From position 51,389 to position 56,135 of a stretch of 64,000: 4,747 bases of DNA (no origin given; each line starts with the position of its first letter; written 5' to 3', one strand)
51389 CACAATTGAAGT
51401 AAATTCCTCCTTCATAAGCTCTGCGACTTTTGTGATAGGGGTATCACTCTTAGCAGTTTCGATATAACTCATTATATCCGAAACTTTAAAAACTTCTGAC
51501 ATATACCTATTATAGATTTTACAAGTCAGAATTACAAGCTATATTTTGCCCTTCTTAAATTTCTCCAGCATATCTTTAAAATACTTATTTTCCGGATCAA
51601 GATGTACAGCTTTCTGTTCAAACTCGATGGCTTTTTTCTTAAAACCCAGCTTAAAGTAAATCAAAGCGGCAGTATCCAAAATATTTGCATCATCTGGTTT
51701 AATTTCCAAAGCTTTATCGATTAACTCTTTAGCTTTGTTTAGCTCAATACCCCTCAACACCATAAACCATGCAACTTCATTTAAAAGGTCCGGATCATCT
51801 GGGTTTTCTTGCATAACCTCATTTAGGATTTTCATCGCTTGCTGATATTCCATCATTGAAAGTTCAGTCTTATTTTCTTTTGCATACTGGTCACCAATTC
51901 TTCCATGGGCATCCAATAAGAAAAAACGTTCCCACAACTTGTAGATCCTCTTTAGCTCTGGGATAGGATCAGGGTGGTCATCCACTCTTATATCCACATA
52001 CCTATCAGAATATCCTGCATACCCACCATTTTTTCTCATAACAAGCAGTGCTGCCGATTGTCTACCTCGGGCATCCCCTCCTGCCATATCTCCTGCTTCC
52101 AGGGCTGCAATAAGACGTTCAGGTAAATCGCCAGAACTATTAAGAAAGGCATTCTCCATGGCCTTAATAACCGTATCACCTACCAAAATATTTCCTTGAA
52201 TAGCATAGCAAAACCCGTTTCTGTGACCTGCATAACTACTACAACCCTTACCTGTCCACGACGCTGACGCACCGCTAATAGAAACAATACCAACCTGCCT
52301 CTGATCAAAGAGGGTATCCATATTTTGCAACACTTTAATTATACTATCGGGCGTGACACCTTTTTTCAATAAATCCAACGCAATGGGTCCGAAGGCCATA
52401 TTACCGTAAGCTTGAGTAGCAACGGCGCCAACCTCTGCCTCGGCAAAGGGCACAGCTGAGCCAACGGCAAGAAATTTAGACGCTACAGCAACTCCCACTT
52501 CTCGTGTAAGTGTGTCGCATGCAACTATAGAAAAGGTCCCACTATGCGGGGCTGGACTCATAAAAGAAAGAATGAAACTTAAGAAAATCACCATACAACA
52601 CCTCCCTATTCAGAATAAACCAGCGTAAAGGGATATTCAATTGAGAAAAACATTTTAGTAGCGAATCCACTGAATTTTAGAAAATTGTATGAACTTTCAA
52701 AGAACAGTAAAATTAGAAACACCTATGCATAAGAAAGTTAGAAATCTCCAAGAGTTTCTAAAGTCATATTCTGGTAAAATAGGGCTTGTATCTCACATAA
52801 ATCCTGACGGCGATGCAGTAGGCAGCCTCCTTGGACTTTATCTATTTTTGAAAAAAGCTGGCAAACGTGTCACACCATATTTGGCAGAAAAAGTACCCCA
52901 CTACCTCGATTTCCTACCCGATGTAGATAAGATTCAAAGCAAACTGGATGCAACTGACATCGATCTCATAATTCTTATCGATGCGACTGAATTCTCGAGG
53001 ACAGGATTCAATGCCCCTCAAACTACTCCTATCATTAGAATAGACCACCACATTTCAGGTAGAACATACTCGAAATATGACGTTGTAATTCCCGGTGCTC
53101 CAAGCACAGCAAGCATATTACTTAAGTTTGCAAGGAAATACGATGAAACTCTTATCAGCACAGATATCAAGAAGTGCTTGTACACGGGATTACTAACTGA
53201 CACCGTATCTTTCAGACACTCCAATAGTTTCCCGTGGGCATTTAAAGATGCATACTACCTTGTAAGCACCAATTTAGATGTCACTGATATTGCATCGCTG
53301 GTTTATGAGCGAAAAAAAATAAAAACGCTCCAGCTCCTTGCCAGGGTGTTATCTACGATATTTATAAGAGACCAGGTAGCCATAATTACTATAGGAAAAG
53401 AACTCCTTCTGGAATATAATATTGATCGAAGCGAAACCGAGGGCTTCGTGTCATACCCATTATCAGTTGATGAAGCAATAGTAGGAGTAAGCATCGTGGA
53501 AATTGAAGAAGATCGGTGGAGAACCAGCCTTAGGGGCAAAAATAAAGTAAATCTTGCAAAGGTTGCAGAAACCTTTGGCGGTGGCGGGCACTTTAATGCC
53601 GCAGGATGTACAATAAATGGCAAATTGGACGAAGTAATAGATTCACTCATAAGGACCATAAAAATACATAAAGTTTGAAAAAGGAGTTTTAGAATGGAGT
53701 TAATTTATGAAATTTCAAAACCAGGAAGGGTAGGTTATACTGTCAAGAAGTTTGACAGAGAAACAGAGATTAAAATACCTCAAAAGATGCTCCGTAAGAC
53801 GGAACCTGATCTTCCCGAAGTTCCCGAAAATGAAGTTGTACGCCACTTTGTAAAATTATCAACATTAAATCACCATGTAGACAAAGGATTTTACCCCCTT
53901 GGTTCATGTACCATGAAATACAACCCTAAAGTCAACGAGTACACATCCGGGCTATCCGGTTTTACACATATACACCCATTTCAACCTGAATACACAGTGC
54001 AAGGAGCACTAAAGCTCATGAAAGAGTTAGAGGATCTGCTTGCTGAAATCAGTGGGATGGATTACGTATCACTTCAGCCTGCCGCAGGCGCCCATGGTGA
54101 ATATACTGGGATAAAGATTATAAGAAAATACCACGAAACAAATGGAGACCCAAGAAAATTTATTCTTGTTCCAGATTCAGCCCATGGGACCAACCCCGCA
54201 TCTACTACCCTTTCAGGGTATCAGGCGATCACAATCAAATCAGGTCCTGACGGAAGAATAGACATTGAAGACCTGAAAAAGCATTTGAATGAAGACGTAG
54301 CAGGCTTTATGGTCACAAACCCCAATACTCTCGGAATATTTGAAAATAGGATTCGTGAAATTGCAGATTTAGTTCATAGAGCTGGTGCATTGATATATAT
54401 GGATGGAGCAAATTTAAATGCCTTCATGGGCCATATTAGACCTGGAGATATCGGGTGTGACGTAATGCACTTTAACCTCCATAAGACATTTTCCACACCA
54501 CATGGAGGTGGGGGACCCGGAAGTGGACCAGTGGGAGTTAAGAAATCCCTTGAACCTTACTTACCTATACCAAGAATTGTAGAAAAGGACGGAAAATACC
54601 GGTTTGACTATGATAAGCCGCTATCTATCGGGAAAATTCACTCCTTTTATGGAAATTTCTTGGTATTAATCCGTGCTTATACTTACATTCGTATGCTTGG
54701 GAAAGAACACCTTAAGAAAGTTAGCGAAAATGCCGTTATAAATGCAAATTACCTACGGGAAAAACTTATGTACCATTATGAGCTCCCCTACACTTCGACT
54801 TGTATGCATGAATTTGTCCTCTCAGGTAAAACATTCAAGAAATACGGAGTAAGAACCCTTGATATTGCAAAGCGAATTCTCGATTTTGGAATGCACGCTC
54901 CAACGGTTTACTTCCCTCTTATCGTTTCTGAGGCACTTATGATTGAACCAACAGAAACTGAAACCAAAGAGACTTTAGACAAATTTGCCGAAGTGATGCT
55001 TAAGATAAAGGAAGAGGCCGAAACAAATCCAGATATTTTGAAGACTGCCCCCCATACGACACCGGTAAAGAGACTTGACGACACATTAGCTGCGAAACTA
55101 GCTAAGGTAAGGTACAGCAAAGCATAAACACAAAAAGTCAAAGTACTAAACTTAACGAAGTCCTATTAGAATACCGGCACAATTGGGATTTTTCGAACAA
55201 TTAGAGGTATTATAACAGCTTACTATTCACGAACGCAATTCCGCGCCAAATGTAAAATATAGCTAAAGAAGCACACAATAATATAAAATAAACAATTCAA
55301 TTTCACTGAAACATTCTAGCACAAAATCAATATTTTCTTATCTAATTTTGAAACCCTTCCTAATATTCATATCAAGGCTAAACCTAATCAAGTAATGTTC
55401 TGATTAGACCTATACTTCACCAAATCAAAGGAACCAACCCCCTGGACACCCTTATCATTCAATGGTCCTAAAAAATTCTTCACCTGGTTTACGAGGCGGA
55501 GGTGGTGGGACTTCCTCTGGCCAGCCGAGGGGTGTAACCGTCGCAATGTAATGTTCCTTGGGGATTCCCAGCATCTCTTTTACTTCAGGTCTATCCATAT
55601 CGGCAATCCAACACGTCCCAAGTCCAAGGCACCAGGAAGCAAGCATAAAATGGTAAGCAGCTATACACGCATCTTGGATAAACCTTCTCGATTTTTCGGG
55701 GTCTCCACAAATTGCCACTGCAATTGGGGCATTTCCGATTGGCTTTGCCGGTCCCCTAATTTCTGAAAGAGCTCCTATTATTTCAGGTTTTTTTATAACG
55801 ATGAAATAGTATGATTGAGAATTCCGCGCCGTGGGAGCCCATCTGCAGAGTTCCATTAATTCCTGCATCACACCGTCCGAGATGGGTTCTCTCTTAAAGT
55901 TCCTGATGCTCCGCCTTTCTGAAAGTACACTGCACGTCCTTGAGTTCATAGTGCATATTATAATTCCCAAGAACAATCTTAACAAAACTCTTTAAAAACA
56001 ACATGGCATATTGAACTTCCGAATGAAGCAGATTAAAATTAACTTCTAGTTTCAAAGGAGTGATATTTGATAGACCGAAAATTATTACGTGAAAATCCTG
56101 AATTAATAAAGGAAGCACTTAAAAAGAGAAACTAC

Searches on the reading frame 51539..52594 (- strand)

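Call 90: search_protein_families(library=pfam, proteins=[window:51539-52594:-], max_evalue=0.000001)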
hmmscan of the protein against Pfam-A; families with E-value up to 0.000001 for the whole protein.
window:51539-52594:- (351 aa): 2 families
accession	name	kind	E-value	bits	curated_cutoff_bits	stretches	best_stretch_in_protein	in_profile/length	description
PF06267.17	DUF1028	-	2.3e-71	240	26.2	1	20-214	1-193/193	Family of unknown function (DUF1028)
PF14559.12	TPR_19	-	2.7e-07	31.3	25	0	249-307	6-63/68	Tetratricopeptide repeat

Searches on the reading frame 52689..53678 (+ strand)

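Call 90: search_protein_families(library=pfam, proteins=[window:52689-53678:+], max_evalue=0.000001)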
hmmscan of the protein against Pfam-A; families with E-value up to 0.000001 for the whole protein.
window:52689-53678:+ (329 aa): 2 families
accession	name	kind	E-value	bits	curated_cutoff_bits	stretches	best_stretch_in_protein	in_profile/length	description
PF01368.27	DHH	-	2.2e-17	63.9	28.1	1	30-167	1-124/125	DHH family, N-terminal domain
PF02272.25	DHHA1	-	1.4e-09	38.8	25.9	1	242-324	10-100/102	DHHA1 domain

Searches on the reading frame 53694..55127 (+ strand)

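Call 90: search_protein_families(library=pfam, proteins=[window:53694-55127:+], max_evalue=0.000001)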
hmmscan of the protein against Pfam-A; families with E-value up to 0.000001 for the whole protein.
window:53694-55127:+ (477 aa): 3 families
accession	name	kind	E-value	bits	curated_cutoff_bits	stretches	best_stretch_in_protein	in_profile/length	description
PF21478.3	GcvP2_C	-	1.7e-29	102.6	27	1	344-444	2-104/122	Glycine dehydrogenase, C-terminal domain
PF02347.22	GDC-P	-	4.1e-14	52.7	26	1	17-291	20-284/429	Glycine cleavage system P-protein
PF00266.25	Aminotran_5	-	2.6e-09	37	21.5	1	172-271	107-207/371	Aminotransferase class-V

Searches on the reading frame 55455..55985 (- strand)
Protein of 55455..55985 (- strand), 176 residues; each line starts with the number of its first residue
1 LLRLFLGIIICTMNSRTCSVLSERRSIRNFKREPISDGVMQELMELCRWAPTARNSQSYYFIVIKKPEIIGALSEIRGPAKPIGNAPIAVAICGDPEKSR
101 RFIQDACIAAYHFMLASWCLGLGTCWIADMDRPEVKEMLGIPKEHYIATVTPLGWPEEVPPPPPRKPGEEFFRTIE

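Call 90: search_protein_families(library=pfam, proteins=[window:55455-55985:-], max_evalue=0.000001)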
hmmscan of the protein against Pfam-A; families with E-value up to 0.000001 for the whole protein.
window:55455-55985:- (176 aa): 2 families
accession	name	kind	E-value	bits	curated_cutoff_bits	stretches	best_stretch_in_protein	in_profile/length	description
PF00881.29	Nitroreductase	-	7.8e-24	85.2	23.5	2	22-72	2-52/167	Nitroreductase family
PF14512.11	TM1586_NiRdase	-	1.5e-09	38.3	27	0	40-82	160-192/215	Putative TM nitroreductase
